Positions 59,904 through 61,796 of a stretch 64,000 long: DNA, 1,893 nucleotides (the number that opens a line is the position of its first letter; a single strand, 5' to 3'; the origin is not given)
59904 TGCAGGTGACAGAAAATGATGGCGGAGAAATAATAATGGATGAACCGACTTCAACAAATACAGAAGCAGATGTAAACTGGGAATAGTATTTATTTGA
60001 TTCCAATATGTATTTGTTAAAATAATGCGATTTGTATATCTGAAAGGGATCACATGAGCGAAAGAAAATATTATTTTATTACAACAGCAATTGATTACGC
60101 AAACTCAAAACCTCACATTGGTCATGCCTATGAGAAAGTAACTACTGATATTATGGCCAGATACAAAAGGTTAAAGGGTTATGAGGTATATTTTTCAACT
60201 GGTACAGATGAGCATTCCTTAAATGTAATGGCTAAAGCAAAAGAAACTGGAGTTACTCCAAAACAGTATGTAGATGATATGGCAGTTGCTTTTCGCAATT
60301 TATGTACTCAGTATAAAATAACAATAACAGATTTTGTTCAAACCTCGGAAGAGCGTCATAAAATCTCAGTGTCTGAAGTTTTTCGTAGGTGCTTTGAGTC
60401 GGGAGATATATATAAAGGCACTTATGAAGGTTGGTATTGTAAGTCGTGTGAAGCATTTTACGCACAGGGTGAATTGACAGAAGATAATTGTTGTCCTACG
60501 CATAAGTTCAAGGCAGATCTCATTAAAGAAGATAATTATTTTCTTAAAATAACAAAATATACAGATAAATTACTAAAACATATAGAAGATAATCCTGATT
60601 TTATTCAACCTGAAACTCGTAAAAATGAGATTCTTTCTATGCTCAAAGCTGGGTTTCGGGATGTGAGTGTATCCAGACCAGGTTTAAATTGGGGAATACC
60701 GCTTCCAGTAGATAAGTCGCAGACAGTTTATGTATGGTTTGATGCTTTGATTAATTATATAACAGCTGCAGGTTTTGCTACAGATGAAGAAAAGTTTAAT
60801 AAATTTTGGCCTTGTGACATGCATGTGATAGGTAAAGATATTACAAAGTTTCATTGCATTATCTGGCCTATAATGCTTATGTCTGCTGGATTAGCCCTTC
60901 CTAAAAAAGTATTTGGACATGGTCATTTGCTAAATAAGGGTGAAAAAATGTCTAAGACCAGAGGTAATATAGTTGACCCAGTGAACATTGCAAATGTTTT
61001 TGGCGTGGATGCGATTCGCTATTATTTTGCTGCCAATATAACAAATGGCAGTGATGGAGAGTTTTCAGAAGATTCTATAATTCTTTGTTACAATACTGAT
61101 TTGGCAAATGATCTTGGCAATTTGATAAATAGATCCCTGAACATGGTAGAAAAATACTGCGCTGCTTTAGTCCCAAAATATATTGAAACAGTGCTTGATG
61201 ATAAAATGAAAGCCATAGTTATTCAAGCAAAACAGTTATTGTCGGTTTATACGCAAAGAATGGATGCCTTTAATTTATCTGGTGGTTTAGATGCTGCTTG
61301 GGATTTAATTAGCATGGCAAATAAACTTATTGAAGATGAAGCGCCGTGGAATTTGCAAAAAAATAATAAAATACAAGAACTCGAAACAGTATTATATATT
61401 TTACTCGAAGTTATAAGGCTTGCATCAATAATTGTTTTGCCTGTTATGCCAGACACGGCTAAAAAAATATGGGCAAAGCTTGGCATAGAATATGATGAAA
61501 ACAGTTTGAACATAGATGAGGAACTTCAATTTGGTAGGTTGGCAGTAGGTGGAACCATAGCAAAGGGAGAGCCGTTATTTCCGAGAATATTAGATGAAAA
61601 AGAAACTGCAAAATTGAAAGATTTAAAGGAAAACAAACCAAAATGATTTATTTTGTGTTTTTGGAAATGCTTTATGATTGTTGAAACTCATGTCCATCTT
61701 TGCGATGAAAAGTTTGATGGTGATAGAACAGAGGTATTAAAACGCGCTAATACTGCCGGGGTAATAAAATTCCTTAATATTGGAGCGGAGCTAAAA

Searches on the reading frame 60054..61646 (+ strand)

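Call 44: search_protein_families(library=pfam, proteins=[window:60054-61646:+], max_evalue=0.001)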
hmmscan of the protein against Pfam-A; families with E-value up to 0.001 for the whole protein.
window:60054-61646:+ (530 aa): 5 families
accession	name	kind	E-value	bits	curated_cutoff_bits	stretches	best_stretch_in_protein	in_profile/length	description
PF09334.17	tRNA-synt_1g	-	7.6e-105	351.3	20.1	2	147-361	169-390/391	tRNA synthetases class I (M)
PF00133.28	tRNA-synt_1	-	2.8e-37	128.9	22.7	2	4-219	22-245/414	tRNA synthetases class I (I, L, M and V)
PF01406.26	tRNA-synt_1e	-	1.6e-10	41.3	27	1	19-128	22-130/301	tRNA synthetases class I (C) catalytic domain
PF19303.5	Anticodon_3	-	3.3e-10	40.5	23.5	1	385-517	11-140/152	Anticodon binding domain of methionyl tRNA ligase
PF08264.19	Anticodon_1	-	0.00095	19.5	25.1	0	387-477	3-94/148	Anticodon-binding domain of tRNA ligase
